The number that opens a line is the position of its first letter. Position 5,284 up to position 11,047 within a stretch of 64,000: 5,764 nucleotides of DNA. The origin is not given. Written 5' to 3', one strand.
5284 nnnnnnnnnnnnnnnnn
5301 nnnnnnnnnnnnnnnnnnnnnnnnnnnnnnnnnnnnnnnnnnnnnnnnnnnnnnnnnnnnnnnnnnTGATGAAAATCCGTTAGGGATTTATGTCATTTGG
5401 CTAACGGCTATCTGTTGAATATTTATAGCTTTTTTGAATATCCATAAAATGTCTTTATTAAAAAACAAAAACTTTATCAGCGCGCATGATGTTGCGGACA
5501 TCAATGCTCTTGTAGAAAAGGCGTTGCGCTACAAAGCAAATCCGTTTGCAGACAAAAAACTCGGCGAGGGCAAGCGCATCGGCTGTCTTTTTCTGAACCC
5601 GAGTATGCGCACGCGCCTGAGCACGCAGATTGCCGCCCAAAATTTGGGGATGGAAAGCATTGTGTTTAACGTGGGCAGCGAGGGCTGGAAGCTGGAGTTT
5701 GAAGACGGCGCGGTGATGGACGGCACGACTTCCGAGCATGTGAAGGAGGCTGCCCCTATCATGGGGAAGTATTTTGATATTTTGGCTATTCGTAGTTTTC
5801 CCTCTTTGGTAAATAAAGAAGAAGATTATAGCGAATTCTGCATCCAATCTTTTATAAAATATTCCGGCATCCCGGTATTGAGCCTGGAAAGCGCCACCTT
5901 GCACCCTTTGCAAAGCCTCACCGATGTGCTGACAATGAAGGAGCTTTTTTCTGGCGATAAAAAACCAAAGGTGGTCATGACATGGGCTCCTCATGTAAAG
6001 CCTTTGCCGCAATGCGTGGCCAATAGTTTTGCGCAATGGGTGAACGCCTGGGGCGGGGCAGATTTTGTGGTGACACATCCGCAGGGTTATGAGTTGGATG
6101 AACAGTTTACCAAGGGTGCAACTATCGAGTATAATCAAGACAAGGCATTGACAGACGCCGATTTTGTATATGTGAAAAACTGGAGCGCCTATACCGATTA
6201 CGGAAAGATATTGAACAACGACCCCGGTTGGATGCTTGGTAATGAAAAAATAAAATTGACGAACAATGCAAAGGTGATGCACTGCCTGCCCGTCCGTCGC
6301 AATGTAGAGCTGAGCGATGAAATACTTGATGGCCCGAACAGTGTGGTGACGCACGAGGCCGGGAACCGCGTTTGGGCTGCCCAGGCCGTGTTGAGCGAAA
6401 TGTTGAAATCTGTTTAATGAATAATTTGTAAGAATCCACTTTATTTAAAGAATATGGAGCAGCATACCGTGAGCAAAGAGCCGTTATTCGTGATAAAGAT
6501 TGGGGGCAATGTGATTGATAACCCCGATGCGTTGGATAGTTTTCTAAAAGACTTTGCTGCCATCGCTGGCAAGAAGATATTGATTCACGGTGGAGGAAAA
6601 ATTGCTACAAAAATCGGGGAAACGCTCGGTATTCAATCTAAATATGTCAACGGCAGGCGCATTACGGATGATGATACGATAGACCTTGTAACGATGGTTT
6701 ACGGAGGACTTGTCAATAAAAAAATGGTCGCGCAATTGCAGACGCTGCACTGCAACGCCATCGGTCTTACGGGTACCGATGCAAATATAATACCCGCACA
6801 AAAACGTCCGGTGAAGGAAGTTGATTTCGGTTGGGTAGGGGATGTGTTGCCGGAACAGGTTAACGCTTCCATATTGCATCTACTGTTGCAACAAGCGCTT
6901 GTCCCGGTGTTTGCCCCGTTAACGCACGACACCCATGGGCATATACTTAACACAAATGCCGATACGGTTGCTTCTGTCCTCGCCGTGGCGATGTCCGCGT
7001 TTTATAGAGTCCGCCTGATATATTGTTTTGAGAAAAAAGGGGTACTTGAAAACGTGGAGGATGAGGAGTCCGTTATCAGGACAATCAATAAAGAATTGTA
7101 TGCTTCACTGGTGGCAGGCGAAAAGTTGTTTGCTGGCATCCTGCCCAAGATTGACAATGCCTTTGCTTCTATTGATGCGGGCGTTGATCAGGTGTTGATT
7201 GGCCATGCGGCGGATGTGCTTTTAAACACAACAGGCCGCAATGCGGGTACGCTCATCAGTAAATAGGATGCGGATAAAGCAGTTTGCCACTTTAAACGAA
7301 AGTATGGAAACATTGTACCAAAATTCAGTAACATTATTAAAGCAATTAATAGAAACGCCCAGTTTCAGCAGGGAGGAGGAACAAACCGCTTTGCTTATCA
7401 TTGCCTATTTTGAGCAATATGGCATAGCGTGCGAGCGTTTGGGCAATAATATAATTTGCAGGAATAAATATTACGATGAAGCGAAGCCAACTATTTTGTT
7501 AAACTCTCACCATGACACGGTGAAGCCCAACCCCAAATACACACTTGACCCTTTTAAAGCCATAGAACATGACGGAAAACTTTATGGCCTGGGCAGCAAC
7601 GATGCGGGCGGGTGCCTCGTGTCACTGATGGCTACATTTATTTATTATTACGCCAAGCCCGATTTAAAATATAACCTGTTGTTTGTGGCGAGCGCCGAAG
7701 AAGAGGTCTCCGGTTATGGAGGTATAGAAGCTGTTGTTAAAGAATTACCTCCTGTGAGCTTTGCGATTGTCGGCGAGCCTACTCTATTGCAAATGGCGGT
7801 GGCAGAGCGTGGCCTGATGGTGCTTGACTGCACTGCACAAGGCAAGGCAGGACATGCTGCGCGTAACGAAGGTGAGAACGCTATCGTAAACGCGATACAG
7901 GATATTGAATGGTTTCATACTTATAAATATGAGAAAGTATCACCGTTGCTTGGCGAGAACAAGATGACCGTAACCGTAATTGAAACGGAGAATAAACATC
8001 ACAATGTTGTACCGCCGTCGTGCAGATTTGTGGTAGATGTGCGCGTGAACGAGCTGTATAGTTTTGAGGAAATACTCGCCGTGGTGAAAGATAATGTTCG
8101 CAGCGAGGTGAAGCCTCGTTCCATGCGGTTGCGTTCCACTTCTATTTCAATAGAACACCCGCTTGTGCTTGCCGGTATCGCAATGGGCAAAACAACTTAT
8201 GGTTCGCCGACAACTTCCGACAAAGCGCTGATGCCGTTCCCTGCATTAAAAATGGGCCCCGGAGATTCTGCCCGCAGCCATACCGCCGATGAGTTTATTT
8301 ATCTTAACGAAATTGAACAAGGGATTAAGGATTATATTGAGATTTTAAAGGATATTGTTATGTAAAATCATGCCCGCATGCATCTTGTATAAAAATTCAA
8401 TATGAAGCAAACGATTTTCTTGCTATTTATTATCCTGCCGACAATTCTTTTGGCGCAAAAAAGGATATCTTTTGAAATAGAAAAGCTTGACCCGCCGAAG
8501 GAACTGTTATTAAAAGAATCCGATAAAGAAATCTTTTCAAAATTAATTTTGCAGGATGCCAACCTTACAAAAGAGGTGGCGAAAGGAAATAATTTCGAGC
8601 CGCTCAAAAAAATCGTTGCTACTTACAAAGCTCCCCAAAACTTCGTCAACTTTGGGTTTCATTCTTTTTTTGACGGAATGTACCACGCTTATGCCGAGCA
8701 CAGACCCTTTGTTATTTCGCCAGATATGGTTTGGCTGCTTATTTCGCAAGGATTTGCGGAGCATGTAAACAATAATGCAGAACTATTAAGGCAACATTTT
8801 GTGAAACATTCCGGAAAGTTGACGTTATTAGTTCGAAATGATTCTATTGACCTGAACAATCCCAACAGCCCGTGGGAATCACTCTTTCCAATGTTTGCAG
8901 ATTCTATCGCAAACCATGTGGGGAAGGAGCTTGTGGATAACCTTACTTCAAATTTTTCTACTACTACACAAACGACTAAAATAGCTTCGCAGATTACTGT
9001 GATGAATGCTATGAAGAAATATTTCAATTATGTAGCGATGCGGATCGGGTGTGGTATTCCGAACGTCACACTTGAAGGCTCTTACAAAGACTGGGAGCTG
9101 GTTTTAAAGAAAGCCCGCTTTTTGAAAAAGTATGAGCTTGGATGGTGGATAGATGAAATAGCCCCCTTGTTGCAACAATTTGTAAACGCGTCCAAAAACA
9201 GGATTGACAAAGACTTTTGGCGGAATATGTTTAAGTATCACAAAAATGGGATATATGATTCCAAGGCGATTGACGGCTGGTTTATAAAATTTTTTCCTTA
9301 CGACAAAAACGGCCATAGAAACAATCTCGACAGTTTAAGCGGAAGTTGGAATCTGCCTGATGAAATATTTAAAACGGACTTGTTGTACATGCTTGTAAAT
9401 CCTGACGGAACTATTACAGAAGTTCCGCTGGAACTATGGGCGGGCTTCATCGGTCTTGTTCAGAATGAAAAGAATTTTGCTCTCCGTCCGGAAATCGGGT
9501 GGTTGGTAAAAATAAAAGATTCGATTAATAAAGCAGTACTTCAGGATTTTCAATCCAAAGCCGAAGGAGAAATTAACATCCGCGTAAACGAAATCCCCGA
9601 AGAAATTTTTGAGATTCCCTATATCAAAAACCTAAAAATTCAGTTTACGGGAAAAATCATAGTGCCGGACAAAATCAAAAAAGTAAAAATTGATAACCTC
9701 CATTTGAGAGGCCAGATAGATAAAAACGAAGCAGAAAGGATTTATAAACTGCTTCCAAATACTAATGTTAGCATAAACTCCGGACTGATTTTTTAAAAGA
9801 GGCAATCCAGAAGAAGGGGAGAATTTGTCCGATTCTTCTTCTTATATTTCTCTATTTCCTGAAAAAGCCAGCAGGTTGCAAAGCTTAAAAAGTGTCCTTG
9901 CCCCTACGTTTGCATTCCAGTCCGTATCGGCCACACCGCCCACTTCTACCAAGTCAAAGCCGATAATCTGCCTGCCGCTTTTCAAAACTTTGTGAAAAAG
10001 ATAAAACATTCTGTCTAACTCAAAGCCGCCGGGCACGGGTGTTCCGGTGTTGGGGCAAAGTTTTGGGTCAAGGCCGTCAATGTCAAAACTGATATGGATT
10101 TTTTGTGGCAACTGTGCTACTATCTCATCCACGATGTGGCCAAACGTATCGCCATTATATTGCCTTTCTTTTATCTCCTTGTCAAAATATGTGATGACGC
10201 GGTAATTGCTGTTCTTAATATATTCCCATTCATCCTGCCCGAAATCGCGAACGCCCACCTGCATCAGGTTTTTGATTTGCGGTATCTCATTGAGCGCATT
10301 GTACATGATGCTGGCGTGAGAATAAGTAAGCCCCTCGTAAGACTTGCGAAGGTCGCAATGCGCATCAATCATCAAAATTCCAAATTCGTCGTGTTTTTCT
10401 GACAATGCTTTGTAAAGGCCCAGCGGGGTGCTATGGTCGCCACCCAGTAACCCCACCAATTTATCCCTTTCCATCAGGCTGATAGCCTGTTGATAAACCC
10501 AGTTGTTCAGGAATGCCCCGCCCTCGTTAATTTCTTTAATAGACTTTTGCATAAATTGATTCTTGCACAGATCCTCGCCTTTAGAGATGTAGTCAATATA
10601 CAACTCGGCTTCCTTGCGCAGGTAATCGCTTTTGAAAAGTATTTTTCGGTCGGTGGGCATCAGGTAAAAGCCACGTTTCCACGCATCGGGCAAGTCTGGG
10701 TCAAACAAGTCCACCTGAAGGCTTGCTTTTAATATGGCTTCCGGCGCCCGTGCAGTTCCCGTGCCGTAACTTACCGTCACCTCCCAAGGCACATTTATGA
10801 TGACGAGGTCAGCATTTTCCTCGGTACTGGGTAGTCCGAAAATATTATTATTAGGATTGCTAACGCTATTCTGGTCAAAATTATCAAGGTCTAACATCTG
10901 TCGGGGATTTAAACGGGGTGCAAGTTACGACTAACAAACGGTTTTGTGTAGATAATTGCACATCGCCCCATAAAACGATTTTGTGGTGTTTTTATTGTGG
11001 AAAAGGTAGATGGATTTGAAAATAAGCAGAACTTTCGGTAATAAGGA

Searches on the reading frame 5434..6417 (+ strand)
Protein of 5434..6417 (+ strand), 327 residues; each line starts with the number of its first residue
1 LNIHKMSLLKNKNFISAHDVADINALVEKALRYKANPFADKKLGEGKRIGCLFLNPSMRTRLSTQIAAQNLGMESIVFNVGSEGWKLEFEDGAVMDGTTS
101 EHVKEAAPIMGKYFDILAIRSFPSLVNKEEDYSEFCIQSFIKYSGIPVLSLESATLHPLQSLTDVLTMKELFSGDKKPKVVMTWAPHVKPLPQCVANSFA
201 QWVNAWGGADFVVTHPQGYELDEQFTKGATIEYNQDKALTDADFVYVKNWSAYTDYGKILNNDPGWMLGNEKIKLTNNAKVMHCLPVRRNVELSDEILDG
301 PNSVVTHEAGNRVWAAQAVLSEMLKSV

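Call 8: search_protein_families(library=pfam, proteins=[window:5434-6417:+])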
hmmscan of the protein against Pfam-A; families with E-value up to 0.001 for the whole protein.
window:5434-6417:+ (327 aa): 2 families
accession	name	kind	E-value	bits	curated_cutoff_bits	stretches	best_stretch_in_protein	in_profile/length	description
PF02729.26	OTCace_N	-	1.1e-25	90.8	29.9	1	12-170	1-148/148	Aspartate/ornithine carbamoyltransferase, carbamoyl-P binding domain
PF00185.30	OTCace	-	1.3e-20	74.5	29.4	1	195-321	15-155/157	Aspartate/ornithine carbamoyltransferase, Asp/Orn binding domain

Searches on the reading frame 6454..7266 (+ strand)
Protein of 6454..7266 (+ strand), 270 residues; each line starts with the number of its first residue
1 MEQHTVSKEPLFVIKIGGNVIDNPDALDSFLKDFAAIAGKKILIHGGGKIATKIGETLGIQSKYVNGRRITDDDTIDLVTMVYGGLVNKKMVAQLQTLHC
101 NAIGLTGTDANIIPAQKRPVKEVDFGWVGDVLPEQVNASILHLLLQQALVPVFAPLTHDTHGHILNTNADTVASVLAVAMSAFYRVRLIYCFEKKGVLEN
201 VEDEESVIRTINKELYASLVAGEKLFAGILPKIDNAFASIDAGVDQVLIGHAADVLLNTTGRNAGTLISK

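Call 8: search_protein_families(library=pfam, proteins=[window:6454-7266:+])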
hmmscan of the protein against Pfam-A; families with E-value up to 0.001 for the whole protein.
window:6454-7266:+ (270 aa): 1 family
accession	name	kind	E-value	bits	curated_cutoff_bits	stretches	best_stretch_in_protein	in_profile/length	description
PF00696.33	AA_kinase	-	1.5e-31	110.3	24.9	1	11-250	2-233/234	Amino acid kinase family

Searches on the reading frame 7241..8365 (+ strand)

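Call 8: search_protein_families(library=pfam, proteins=[window:7241-8365:+])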
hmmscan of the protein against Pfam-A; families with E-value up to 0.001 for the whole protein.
window:7241-8365:+ (374 aa): 3 families
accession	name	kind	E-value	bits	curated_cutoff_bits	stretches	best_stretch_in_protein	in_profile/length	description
PF01546.33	Peptidase_M20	-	3.2e-19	70.1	24.6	1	86-370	1-205/206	Peptidase family M20/M25/M40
PF07687.19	M20_dimer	-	5.1e-12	46.1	21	1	187-291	1-104/107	Peptidase dimerisation domain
PF04389.22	Peptidase_M28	-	0.00012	22.3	21.3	1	70-161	1-73/193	Peptidase family M28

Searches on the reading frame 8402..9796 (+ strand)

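Call 8: search_protein_families(library=pfam, proteins=[window:8402-9796:+])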
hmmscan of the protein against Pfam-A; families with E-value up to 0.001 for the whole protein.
window:8402-9796:+ (464 aa): 1 family
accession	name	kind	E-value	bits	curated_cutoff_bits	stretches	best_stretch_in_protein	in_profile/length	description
PF14388.11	DUF4419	-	9.9e-73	245.6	25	1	87-369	1-303/303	Domain of unknown function (DUF4419)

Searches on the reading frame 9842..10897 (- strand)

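Call 8: search_protein_families(library=pfam, proteins=[window:9842-10897:-])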
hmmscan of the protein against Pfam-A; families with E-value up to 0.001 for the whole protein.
window:9842-10897:- (351 aa): 1 family
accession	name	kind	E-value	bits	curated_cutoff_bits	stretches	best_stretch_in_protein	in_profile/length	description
PF00491.26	Arginase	-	7.4e-51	173.7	22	1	30-338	2-276/280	Arginase family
